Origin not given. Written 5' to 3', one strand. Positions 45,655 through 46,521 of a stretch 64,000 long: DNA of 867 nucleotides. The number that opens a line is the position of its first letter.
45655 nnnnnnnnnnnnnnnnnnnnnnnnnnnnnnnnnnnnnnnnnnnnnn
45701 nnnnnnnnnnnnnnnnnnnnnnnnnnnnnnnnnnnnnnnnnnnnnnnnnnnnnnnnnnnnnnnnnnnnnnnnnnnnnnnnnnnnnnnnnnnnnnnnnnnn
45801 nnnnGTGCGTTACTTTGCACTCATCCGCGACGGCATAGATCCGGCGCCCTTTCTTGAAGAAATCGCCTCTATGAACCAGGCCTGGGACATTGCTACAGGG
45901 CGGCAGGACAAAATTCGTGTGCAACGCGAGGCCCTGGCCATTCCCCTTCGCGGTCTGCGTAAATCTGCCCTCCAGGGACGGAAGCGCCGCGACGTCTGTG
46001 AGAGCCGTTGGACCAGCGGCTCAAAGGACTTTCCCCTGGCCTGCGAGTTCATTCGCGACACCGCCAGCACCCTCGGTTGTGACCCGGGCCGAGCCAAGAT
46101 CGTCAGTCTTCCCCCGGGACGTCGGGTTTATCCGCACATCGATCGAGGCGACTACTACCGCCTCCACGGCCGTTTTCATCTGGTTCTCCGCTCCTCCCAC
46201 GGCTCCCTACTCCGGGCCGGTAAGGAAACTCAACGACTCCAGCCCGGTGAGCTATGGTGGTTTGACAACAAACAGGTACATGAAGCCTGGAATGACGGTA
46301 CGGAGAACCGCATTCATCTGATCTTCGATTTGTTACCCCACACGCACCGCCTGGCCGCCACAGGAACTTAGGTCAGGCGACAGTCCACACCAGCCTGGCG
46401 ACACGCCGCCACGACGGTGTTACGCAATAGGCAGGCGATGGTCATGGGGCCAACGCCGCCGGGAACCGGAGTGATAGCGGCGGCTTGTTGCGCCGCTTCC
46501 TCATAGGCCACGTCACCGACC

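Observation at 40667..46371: Uncharacterised five-gene operon that may build, tailor and export a poly-amino-acid or peptide product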

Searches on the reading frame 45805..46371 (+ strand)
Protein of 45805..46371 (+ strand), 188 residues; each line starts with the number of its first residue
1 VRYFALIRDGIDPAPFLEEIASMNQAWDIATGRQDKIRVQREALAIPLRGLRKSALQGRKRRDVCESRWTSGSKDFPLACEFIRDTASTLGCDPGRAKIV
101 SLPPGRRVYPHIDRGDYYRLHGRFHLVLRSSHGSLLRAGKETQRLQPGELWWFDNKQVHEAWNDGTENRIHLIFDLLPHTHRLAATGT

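Call 5: search_protein_families(library=pfam, proteins=[window:45805-46371:+], max_evalue=0.01)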
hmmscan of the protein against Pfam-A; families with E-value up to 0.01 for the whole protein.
window:45805-46371:+ (188 aa): 2 families
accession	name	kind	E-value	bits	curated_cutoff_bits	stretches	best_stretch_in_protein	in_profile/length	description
PF05118.21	Asp_Arg_Hydrox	-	7.4e-20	71.8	22.6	1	68-176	48-154/157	Aspartyl/Asparaginyl beta-hydroxylase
PF07883.17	Cupin_2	-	0.0026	17.9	27.2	1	138-170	33-64/70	Cupin domain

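Call 6: search_protein_families(library=ncbifam, proteins=[window:45805-46371:+], max_evalue=0.01)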
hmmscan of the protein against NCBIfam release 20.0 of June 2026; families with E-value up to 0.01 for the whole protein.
window:45805-46371:+ (188 aa): 2 families
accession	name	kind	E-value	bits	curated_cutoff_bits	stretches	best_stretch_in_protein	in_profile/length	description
NF033391.2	lipid_A_LpxO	equivalog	0.002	17.3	500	1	97-176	140-218/297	lipid A hydroxylase LpxO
NF052565.1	OrnLipAcylHsRhiz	equivalog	0.0051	16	450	1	103-176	137-210/259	ornithine lipid ester-linked acyl 2-hydroxylase OlsC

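Call 64: search_solved_structures(query=window:45805-46371:+, max_evalue=1, show_alignments=2)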
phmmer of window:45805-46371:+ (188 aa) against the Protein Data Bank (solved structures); distinct sequences matched with E-value up to 1: 16.
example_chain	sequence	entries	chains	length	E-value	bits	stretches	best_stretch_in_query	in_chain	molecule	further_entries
5apa_A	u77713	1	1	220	2e-09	40.7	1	71-176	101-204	ASPARTYL/ASPARAGINYL BETA-HYDROXYLASE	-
9fvx_A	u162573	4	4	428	7.1e-09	38.9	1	71-176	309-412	Aspartyl/asparaginyl beta-hydroxylase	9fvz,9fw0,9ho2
5jqy_A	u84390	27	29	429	7.1e-09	38.9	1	71-176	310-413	Aspartyl/asparaginyl beta-hydroxylase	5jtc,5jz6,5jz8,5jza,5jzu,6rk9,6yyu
7yb9_A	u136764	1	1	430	7.1e-09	38.9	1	71-176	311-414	Aspartyl/asparaginyl beta-hydroxylase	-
8re9_A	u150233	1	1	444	7.6e-09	38.8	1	71-176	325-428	Aspartyl/asparaginyl beta-hydroxylase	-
8re8_A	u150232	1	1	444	1e-08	38.4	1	71-176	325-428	Aspartyl/asparaginyl beta-hydroxylase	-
9fvu_A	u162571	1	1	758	1.9e-08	37.5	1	71-176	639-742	Aspartyl/asparaginyl beta-hydroxylase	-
8re5_A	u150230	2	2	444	2.3e-08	37.3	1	71-176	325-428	Aspartyl/asparaginyl beta-hydroxylase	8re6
8re7_A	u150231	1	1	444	6.5e-08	35.8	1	71-175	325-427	Aspartyl/asparaginyl beta-hydroxylase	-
6q9f_A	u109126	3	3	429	1.5e-07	34.6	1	71-176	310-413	Aspartyl/asparaginyl beta-hydroxylase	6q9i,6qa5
7e6j_A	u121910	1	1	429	1.7e-07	34.4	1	71-176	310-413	Aspartyl/asparaginyl beta-hydroxylase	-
7v4f_B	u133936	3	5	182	9.6e-05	25.4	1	82-175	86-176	Beta-hydroxylase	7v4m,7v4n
7v4p_A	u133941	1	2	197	0.00017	24.6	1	87-175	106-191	Beta-hydroxylase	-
7v4o_B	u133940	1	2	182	0.00066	22.7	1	82-175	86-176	Beta-hydroxylase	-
4p7w_A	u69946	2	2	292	0.18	14.7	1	97-176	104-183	L-proline cis-4-hydroxylase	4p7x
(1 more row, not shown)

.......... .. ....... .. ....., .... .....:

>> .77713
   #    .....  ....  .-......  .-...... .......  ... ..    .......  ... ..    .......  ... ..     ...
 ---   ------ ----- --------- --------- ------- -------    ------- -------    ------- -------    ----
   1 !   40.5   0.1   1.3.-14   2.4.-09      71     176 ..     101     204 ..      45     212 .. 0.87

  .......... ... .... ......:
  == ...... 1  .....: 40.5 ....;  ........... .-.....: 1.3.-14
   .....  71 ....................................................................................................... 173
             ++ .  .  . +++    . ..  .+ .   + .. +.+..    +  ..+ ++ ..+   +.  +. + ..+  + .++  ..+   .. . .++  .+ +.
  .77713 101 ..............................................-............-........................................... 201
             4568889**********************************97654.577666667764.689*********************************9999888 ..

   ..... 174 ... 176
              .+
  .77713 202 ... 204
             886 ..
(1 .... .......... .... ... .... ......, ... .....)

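Call 87: search_protein_families(library=padloc, proteins=[window:45805-46371:+], max_evalue=0.001)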
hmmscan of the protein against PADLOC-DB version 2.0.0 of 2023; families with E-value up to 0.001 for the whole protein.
window:45805-46371:+ (188 aa): 0 families

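Call 90: find_homologous_proteins(query=window:45805-46371:+)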
Query window:45805-46371:+ (188 aa): 992 proteins with E <= 0.001 among 1148 candidates; the best 120 are listed.
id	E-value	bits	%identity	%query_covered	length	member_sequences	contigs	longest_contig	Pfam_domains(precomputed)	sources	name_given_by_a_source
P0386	2.7e-126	437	100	100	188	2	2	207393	PF05118.22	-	-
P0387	2.9e-95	336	78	98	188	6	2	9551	PF05118.22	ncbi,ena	-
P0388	1.4e-92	327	77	99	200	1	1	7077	PF05118.22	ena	-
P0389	6.5e-92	325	75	99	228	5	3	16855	PF05118.22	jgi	-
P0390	5.5e-91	322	77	96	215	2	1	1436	PF05118.22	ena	-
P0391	3.6e-89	316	74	99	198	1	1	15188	PF05118.22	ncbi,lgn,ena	-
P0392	4.1e-89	316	76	98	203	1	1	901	PF05118.22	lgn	-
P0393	9.6e-89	314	75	96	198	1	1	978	PF05118.22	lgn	-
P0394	5.5e-88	312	76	95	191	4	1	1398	PF05118.22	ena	-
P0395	9.3e-88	311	74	97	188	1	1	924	PF05118.22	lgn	-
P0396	1.2e-87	311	74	98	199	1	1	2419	PF05118.22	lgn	-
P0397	2.4e-87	310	75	96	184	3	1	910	PF05118.22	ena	-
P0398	4.5e-86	306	76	95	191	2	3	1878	PF05118.22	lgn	-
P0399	1.6e-85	304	74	96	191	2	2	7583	PF05118.22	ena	-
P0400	9.0e-85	301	74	95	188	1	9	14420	PF05118.22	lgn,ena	-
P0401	2.5e-84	300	71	97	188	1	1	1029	PF05118.22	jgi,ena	-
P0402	6.6e-84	299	73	95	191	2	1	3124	PF05118.22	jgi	jgi:aspartyl/asparaginyl beta-hydroxylase (cupin superfamily)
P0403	8.2e-84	298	75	96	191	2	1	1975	PF05118.22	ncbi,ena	-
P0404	1.4e-83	298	75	95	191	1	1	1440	PF05118.22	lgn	-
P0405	1.6e-83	297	69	97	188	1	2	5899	PF05118.22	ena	-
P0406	4.3e-83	296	72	96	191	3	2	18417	PF05118.22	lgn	-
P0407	2.4e-82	293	72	96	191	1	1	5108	PF05118.22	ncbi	-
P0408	9.9e-82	291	72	96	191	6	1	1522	PF05118.22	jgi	jgi:aspartyl/asparaginyl beta-hydroxylase (cupin superfamily)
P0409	1.0e-81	291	71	96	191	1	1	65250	PF05118.22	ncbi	-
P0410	1.0e-81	291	74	95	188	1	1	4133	PF05118.22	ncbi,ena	-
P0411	4.2e-81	289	71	98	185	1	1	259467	PF05118.22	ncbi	-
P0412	4.5e-81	289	74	95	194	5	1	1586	PF05118.22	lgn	-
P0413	1.0e-80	288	73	95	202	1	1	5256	PF05118.22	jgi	jgi:aspartyl/asparaginyl beta-hydroxylase (cupin superfamily)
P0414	1.3e-80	288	68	99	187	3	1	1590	PF05118.22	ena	-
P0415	2.3e-80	287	70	98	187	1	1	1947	PF05118.22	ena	-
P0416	3.2e-80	287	71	95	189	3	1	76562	PF05118.22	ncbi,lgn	ncbi:MAG: aspartyl/asparaginyl beta-hydroxylase domain-containing protein [Pseudomonadota bacterium]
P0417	3.7e-79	283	70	95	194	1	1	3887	PF05118.22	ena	-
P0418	7.5e-79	282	70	95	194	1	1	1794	PF05118.22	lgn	-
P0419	9.2e-79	282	69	95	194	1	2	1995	PF05118.22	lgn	-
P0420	9.9e-79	282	69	95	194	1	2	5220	PF05118.22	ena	-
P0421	1.3e-78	281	70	95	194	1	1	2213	PF05118.22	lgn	-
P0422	1.3e-78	281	69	96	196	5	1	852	PF05118.22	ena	-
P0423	1.3e-78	281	71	96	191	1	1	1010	PF05118.22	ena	-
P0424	1.5e-78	281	70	95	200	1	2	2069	PF05118.22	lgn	-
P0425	2.2e-78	281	71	95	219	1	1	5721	PF05118.22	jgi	jgi:aspartyl/asparaginyl beta-hydroxylase (cupin superfamily)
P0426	2.2e-78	280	70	95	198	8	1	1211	PF05118.22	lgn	-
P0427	2.3e-78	280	69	95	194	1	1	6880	PF05118.22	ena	-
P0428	2.7e-78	280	71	95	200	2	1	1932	PF05118.22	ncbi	ncbi:MAG: aspartyl/asparaginyl beta-hydroxylase domain-containing protein [Pseudomonadota bacterium]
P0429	2.9e-78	280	70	95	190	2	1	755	PF05118.22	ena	-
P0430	3.2e-78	280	68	96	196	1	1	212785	PF05118.22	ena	-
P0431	5.2e-78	279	69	95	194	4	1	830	PF05118.22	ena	-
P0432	5.8e-78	279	70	95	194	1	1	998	PF05118.22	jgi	jgi:hypothetical protein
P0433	9.2e-78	278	66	96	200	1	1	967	PF05118.22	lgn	-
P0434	1.4e-77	278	69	95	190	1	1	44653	PF05118.22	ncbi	-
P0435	2.0e-77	277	68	96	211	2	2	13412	PF05118.22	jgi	jgi:aspartyl/asparaginyl beta-hydroxylase (cupin superfamily)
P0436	2.2e-77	277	68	96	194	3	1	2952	PF05118.22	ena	-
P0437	2.3e-77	277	69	95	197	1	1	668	PF05118.22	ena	-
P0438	3.1e-77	277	69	95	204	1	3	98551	PF05118.22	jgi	jgi:aspartyl/asparaginyl beta-hydroxylase (cupin superfamily)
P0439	5.0e-77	276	66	100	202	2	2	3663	PF05118.22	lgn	-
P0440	5.4e-77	276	67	95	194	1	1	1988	PF05118.22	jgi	jgi:aspartyl/asparaginyl beta-hydroxylase (cupin superfamily)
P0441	6.8e-77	276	67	96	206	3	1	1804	PF05118.22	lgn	-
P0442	7.2e-77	276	68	97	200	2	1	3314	PF05118.22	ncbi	ncbi:MAG: aspartyl/asparaginyl beta-hydroxylase domain-containing protein [Pseudomonadota bacterium]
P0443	8.7e-77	275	68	95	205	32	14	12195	PF05118.22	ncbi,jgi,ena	-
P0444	8.8e-77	275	70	95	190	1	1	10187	PF05118.22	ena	-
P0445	9.0e-77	275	68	97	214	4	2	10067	PF05118.22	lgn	-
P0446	9.1e-77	275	69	95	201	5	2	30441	PF05118.22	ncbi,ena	-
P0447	1.0e-76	275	68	95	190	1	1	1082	PF05118.22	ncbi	-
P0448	1.1e-76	275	69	95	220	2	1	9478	PF05118.22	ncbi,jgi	-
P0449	1.6e-76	274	69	97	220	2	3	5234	PF05118.22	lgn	-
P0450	1.7e-76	274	68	96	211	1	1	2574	PF05118.22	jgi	jgi:hypothetical protein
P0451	1.7e-76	274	67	95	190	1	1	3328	PF05118.22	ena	-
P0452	1.8e-76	274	69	94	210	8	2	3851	PF05118.22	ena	-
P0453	1.8e-76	274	65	100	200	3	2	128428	PF05118.22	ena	-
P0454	1.9e-76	274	67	99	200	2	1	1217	PF05118.22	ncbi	-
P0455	2.2e-76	274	70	95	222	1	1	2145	PF05118.22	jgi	jgi:hypothetical protein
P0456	3.6e-76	273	68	94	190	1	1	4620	PF05118.22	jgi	jgi:aspartyl/asparaginyl beta-hydroxylase (cupin superfamily)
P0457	3.8e-76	273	67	95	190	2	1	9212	PF05118.22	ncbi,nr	ncbi:MAG: aspartyl/asparaginyl beta-hydroxylase domain-containing protein [Alphaproteobacteria bacte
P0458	4.5e-76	273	68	95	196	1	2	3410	PF05118.22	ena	-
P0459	4.8e-76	273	67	95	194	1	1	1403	PF05118.22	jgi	jgi:aspartyl/asparaginyl beta-hydroxylase (cupin superfamily)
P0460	5.0e-76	273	67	96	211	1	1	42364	PF05118.22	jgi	jgi:hypothetical protein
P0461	5.5e-76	273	68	95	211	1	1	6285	PF05118.22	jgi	jgi:hypothetical protein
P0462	6.5e-76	272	68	95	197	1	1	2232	PF05118.22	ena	-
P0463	8.0e-76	272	66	99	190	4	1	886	PF05118.22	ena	-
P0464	9.0e-76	272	64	100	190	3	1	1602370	PF05118.22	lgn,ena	-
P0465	9.1e-76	272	67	95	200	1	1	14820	PF05118.22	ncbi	ncbi:MAG: aspartyl/asparaginyl beta-hydroxylase domain-containing protein [Tateyamaria sp.]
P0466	9.4e-76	272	66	99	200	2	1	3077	PF05118.22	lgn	-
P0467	1.0e-75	272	67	95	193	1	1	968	PF05118.22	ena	-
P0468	1.1e-75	272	67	95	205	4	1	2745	PF05118.22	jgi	-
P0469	1.3e-75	271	67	95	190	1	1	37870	PF05118.22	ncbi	-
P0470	1.3e-75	271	66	100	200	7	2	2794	PF05118.22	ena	-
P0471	1.4e-75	271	69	95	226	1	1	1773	PF05118.22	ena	-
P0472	1.5e-75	271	68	96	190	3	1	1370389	PF05118.22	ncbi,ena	-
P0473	1.6e-75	271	66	96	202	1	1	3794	PF05118.22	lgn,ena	-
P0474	1.7e-75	271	67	95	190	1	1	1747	PF05118.22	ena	-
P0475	1.8e-75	271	68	97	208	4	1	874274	PF05118.22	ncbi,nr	ncbi:hypothetical protein RA29_03900 [Tateyamaria sp. ANG-S1]|nr:hypothetical protein RA29_03900 [Ta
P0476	1.8e-75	271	68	95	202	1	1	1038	PF05118.22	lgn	-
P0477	2.0e-75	271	66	99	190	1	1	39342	PF05118.22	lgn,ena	-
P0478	2.0e-75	271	68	95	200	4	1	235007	PF05118.22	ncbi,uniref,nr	ncbi:aspartyl/asparaginyl beta-hydroxylase domain-containing protein [Tateyamaria sp. syn59]|uniref:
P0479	2.1e-75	271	68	95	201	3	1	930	PF05118.22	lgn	-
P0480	2.3e-75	271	68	95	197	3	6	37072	PF05118.22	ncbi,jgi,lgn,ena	-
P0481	2.5e-75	271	69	95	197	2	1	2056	PF05118.22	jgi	jgi:aspartyl/asparaginyl beta-hydroxylase (cupin superfamily)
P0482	2.6e-75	270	67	95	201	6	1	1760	PF05118.22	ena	-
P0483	2.6e-75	270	67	95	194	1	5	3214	PF05118.22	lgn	-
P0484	2.8e-75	270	69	95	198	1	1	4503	PF05118.22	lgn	-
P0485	3.1e-75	270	67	99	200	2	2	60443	PF05118.22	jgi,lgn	-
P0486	3.4e-75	270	66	99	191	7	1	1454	PF05118.22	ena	-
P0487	3.6e-75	270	66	95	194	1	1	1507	PF05118.22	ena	-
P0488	3.9e-75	270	66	95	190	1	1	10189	PF05118.22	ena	-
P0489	4.1e-75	270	68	95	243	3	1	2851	PF05118.22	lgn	-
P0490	4.4e-75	270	68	95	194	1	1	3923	PF05118.22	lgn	-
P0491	4.9e-75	270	68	95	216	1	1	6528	PF05118.22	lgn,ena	-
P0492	5.2e-75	270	68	95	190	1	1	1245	PF05118.22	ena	-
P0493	5.5e-75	269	68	95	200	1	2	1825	PF05118.22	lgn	-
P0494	5.7e-75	269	63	100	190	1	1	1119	PF05118.22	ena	-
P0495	6.1e-75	269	70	95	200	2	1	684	PF05118.22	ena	-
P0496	6.1e-75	269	65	99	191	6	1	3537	PF05118.22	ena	-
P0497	6.2e-75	269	67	95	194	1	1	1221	PF05118.22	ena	-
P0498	6.7e-75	269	67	95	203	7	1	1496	PF05118.22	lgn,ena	-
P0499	6.8e-75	269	67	95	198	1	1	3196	PF05118.22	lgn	-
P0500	7.2e-75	269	68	95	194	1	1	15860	PF05118.22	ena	-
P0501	7.9e-75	269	69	95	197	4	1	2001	PF05118.22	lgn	-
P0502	8.5e-75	269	66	95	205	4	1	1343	PF05118.22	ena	-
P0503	9.3e-75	269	66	96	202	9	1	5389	PF05118.22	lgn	-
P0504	9.6e-75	269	68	95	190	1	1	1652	PF05118.22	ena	-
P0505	1.1e-74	268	67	97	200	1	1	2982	PF05118.22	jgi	jgi:aspartyl/asparaginyl beta-hydroxylase (cupin superfamily)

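Call 91: find_encoding_contigs(protein=P0478, flank=8000, max_places=1)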
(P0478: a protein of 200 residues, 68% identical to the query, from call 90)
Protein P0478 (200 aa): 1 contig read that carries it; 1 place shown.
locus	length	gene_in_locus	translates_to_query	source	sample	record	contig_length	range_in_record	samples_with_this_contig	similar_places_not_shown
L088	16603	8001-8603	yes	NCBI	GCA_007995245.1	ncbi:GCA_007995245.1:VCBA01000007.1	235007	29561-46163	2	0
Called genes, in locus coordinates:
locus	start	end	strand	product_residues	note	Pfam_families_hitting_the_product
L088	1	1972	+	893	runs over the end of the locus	PF00512:HisKA, PF02518:HATPase_c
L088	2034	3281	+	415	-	-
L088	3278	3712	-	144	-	PF04273:BLH_phosphatase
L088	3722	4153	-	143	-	PF20398:DUF6691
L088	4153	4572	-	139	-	-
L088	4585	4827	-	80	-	-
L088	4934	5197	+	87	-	PF10073:GapR_DNA-bd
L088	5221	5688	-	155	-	PF01638:HxlR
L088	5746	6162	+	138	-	PF04828:GFA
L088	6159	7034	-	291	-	-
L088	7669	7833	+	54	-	-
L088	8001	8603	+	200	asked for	PF05118:Asp_Arg_Hydrox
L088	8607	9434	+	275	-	-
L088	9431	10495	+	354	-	-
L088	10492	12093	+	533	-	PF00664:ABC_membrane, PF00005:ABC_tran (weak)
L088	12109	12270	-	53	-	-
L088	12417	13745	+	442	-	PF13433:Peripla_BP_5, PF13458:Peripla_BP_6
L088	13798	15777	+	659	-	PF02653:BPD_transp_2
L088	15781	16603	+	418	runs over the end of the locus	PF02653:BPD_transp_2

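Call 92: find_encoding_contigs(protein=P0464, flank=8000, max_places=1)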
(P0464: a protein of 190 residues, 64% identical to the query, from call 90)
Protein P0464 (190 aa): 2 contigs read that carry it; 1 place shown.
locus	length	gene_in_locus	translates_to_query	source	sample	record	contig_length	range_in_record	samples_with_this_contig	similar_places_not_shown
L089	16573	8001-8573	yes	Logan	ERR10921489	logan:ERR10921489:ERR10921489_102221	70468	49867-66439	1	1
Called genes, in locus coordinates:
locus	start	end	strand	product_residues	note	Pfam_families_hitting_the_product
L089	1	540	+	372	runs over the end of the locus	PF01266:DAO, PF13450:NAD_binding_8 (weak), PF01593:Amino_oxidase (faint)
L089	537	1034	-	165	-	-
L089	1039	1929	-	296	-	PF00126:HTH_1, PF03466:LysR_substrate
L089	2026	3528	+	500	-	PF00171:Aldedh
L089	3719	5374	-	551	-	PF01839:FG-GAP (faint), PF13517:FG-GAP_3 (weak), PF07593:UnbV_ASPIC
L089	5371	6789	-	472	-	PF06537:DHOR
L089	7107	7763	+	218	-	-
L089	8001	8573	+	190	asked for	PF05118:Asp_Arg_Hydrox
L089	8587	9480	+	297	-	-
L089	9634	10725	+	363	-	PF01656:CbiA (faint)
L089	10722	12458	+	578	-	PF00664:ABC_membrane, PF00005:ABC_tran, PF13304:AAA_21 (faint)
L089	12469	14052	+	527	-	PF00672:HAMP, PF00512:HisKA, PF02518:HATPase_c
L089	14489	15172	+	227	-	PF00072:Response_reg, PF00486:Trans_reg_C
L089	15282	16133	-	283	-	PF00126:HTH_1, PF03466:LysR_substrate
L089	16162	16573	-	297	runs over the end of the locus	PF00561:Abhydrolase_1, PF00975:Thioesterase (weak), PF12697:Abhydrolase_6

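Call 95: find_encoding_contigs(protein=P0472, flank=7000, max_places=1)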
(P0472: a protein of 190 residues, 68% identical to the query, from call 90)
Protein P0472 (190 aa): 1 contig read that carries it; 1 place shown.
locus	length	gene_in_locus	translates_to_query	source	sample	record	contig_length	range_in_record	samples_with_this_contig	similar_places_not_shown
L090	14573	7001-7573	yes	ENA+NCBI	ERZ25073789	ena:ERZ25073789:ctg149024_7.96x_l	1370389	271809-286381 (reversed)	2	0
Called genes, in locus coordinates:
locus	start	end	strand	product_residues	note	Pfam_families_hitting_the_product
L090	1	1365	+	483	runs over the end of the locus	PF10604:Polyketide_cyc2, PF08240:ADH_N, PF00107:ADH_zinc_N, PF13602:ADH_zinc_N_2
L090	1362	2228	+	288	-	PF01557:FAA_hydrolase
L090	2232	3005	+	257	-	PF12146:Hydrolase_4, PF00561:Abhydrolase_1, PF00975:Thioesterase (weak), PF12697:Abhydrolase_6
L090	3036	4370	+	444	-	PF01979:Amidohydro_1, PF07969:Amidohydro_3 (weak)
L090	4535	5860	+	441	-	PF21088:MS_channel_1st (weak), PF00924:MS_channel_2nd, PF21082:MS_channel_3rd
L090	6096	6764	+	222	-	-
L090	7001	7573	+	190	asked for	PF05118:Asp_Arg_Hydrox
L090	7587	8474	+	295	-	-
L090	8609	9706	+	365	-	-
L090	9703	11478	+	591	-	PF00664:ABC_membrane, PF00005:ABC_tran, PF13304:AAA_21 (faint)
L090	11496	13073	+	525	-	PF00672:HAMP, PF00512:HisKA, PF02518:HATPase_c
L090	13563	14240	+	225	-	PF00072:Response_reg, PF00486:Trans_reg_C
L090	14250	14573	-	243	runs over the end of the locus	PF02492:cobW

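Call 96: find_encoding_contigs(protein=P0430, flank=7000, max_places=1)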
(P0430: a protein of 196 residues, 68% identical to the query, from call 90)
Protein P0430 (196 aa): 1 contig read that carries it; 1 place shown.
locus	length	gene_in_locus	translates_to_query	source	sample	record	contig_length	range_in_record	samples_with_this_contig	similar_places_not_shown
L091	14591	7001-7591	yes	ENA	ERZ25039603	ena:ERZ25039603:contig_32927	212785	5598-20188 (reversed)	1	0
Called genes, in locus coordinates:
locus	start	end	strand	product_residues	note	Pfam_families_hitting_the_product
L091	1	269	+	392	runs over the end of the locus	PF00155:Aminotran_1_2, PF00266:Aminotran_5, PF01041:DegT_DnrJ_EryC1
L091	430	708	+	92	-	PF01527:HTH_Tnp_1, PF13384:HTH_23 (weak)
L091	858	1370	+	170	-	PF13276:HTH_21, PF00665:rve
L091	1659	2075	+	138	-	PF02826:2-Hacid_dh_C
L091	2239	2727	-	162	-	PF13610:DDE_Tnp_IS240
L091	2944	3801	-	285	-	-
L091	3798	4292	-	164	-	PF04542:Sigma70_r2, PF22029:PhyR_sigma2, PF07638:Sigma70_ECF (weak), PF08281:Sigma70_r4_2, PF04545:Sigma70_r4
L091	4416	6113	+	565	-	-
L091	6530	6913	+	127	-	-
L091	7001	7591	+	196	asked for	PF05118:Asp_Arg_Hydrox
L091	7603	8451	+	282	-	-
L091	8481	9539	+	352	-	-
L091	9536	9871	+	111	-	-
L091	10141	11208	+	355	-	PF00005:ABC_tran (weak)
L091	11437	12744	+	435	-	PF00872:Transposase_mut, PF10551:MULE (faint)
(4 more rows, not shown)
